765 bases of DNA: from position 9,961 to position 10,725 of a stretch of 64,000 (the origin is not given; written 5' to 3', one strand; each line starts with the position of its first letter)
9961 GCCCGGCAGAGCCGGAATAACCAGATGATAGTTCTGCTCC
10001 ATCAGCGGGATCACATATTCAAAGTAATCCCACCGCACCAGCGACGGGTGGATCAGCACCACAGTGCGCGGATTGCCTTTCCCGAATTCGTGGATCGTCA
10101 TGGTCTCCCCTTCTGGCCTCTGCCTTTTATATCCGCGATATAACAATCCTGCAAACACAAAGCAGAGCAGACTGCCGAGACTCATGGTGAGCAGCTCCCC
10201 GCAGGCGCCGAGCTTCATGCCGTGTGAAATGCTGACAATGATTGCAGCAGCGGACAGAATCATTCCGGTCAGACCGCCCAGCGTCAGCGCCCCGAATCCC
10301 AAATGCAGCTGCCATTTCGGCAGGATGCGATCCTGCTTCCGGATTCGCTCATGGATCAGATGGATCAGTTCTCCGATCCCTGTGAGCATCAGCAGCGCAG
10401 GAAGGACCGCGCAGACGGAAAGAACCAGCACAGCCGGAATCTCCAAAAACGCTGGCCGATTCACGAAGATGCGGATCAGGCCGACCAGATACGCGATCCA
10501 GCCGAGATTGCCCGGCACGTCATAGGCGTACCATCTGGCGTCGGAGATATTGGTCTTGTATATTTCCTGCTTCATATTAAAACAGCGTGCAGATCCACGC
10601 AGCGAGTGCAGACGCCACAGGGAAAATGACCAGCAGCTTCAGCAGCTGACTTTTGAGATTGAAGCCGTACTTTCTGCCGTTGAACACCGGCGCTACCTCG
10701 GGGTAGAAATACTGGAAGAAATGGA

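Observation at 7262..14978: Island of membrane-tethered methyltransferases, alpha/beta hydrolases and a 3-copy membrane-protein family; possible carboxyl-methylation/demethylation system for a hydrophobic substrate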

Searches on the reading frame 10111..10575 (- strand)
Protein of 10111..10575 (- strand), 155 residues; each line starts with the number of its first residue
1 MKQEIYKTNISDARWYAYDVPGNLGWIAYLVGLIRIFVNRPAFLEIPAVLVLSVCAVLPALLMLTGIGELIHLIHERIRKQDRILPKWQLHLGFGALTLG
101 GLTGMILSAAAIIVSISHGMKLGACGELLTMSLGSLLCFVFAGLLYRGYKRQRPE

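Call 52: find_homologous_proteins(query=window:10111-10575:-)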
Query window:10111-10575:- (155 aa): 140 proteins with E <= 0.001 among 280 candidates; the best 120 are listed.
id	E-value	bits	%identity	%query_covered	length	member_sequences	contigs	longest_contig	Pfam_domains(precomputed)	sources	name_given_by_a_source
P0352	1.1e-83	297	88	100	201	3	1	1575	-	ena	-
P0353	1.2e-55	206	62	98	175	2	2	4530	-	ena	-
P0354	2.4e-38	150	50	97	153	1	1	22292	-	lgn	-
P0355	3.3e-38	149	51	97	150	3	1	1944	-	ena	-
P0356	5.9e-38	148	53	97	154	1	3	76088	-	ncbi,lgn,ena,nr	ncbi:MAG: hypothetical protein IJ766_10780 [Clostridia bacterium]|nr:hypothetical protein [Clostridi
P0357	2.4e-37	146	49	97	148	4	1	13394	-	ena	-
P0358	8.3e-37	145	51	99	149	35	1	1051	-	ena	-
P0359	1.2e-36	144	49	97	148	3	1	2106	-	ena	-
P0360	1.9e-36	143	51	96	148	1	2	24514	-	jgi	-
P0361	2.0e-36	143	49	97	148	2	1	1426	-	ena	-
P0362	3.1e-36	143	51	95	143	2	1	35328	-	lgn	-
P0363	2.0e-35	140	51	96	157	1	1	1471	-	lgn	-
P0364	2.3e-35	140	48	97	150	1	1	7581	-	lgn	-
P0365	3.4e-35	139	49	99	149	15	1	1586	-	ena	-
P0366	1.1e-34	138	48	95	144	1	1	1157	-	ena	-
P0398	2.8e-27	114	49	95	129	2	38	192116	-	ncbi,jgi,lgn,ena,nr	ncbi:MAG: hypothetical protein IJX67_06730 [Oscillospiraceae bacterium]|nr:hypothetical protein [Osc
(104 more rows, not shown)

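Call 53: find_encoding_contigs(protein=P0398, flank=6000, max_places=3)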
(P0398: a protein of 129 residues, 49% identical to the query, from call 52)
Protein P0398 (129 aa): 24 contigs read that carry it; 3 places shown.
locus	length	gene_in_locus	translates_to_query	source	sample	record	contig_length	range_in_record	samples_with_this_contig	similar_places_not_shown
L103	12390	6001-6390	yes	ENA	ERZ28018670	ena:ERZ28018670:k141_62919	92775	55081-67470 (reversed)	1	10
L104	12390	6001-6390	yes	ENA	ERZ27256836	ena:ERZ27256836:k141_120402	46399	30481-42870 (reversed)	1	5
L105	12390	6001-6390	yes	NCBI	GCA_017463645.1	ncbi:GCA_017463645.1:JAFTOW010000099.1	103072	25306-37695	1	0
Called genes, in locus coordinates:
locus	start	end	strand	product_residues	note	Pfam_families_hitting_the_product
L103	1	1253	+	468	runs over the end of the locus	PF03432:Relaxase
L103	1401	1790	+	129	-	PF13560:HTH_31, PF12844:HTH_19, PF13443:HTH_26 (weak), PF01381:HTH_3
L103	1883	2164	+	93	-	-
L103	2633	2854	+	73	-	PF13443:HTH_26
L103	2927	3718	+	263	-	PF01209:Ubie_methyltran, PF05175:MTS, PF13489:Methyltransf_23, PF02390:Methyltransf_4 (weak), PF13847:Methyltransf_31, PF08241:Methyltransf_11, PF08242:Methyltransf_12, PF13649:Methyltransf_25, +2 more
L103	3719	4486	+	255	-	PF00561:Abhydrolase_1, PF12697:Abhydrolase_6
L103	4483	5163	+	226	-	PF20599:DUF6796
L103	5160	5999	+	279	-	PF04072:LCM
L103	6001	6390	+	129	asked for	-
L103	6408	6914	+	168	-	-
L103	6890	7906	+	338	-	PF02558:ApbA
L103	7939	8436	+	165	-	-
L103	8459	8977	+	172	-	PF04140:ICMT (weak), PF04191:PEMT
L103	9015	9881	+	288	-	PF23023:Anti-Pycsar_Apyc1 (weak), PF00753:Lactamase_B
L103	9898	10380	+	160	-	-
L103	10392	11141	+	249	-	PF20599:DUF6796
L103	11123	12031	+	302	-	PF07859:Abhydrolase_3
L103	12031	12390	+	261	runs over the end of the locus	PF02535:Zip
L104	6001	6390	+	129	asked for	-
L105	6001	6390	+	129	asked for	-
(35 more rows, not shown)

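Call 54: find_encoding_contigs(protein=P0356, flank=6000, max_places=2)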
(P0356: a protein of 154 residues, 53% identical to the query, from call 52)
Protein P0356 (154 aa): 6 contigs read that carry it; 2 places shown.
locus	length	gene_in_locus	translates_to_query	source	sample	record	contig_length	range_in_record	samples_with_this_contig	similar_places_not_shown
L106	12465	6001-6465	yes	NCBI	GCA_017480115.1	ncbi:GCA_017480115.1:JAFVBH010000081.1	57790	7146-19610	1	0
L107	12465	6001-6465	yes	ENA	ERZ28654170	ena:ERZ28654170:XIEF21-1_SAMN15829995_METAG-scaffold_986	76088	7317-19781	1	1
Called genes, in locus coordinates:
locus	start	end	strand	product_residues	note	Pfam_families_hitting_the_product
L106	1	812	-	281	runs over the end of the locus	-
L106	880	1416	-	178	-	PF08281:Sigma70_r4_2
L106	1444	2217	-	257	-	-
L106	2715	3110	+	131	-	-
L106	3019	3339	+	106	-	PF14198:TnpV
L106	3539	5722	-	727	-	PF18998:Flg_new_2 (faint)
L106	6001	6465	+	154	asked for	-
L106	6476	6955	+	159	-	-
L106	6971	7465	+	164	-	-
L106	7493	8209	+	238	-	PF20599:DUF6796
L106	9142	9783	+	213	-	PF14196:ATC_hydrolase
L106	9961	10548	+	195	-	-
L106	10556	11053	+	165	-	-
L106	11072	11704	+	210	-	PF14196:ATC_hydrolase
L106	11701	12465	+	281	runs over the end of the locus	PF04072:LCM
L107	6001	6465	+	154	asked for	-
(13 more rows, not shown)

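Call 81: predict_structure(alignment_id=A2)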
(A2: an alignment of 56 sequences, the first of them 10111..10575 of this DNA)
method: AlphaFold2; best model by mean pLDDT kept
length: 155 residues; sequences in the alignment: 56
mean_pLDDT: 92.9   pTM: 0.84
mean pLDDT of the five models: 92.9, 91.4, 90.0, 88.6, 87.7
residues with pLDDT >= 90: 129; 70-90: 22; 50-70: 4; < 50: 0
segments of 3 or more residues with pLDDT < 50: none
pLDDT, mean of each block of 10 residues (from residue 1): 85 92 96 97 97 98 93 80 83 95 98 97 95 98 94 81
secondary structure, 60 per line:
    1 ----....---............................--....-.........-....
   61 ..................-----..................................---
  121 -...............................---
elements in order: E5-8 H12-39 H42-45 H47-55 H57-78 E84-86 H87-117 H122-148 E149-152

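Call 83: fold_search(model_id=the predicted structure, library=pdb)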
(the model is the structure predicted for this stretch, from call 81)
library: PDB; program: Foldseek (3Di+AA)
matches with E <= 10: 573; with E <= 0.001: 0
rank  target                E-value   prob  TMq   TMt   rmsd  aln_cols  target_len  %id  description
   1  2lqg_MODEL_1_A        1.4e-01  0.89  0.50  0.54   4.9       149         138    7  Solution Structure of the R4 domain of talin (released 2013-02-13)
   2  3jbr_E                2.1e-01  0.84  0.52  0.57   4.9       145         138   10  Cryo-EM structure of the rabbit voltage-gated calcium channel Cav1.1 complex at 4.2 angstrom (released 2015-12-30)
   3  7jvr_R                2.1e-01  0.28  0.33  0.23   9.5       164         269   10  Cryo-EM structure of Bromocriptine-bound dopamine receptor 2 in complex with Gi protein (released 2021-02-24)
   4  1x8z_A                2.7e-01  0.69  0.42  0.43   5.7       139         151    9  Crystal structure of a pectin methylesterase inhibitor from Arabidopsis thaliana (released 2004-12-28)
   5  7x2c_F                2.9e-01  0.15  0.27  0.19   9.7       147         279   14  Cryo-EM structure of the fenoldopam-bound D1 dopamine receptor and mini-Gs complex (released 2022-06-29)
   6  7p98_B                3.1e-01  0.80  0.50  0.24   5.0       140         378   14  Cyclohex-1-ene-1-carboxyl-CoA dehydrogenase in a substrate-free state (released 2022-07-13)
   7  5zfp_B                3.2e-01  0.08  0.20  0.16  22.9       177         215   14  Structure of the ExbB/ExbD hexameric complex (released 2018-05-09)
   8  1x8z_B                3.4e-01  0.69  0.44  0.46   5.4       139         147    8  Crystal structure of a pectin methylesterase inhibitor from Arabidopsis thaliana (released 2004-12-28)
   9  1x91                  3.4e-01  0.66  0.43  0.44   5.6       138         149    8  Crystal structure of mutant form A of a pectin methylesterase inhibitor from Arabidopsis (released 2004-12-28)
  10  7p9a_A                3.6e-01  0.75  0.49  0.24   5.1       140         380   14  Structure of cyclohex-1-ene-1-carboxyl-CoA dehydrogenase complexed with cyclohex-1,5-diene-1-carboxyl-CoA (released 2022-07-13)
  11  8x61_C                4.1e-01  0.15  0.25  0.24  12.5       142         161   17  Cryo-EM structure of ATP-bound FtsE(E163Q)X (released 2024-05-08)
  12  6ye4_A                4.1e-01  0.10  0.23  0.17  23.4       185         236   16  Structure of ExbB pentamer from Serratia marcescens by single particle cryo electron microscopy (released 2021-03-31)
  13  7y6f_C                4.3e-01  0.25  0.34  0.34  17.9       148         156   11  Cryo-EM structure of Apo form of ScBfr (released 2023-07-05)
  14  8z1e_A                4.9e-01  0.15  0.28  0.18  10.5       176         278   16  A homotrimeric GPCR architecture of the human cytomegalovirus (UL78) revealed by cryo-EM (released 2024-05-15)
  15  8fed_K                5.2e-01  0.13  0.24  0.26  10.2       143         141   14  Structure of Mce1-LucB complex from Mycobacterium smegmatis (Map1) (released 2023-02-22)
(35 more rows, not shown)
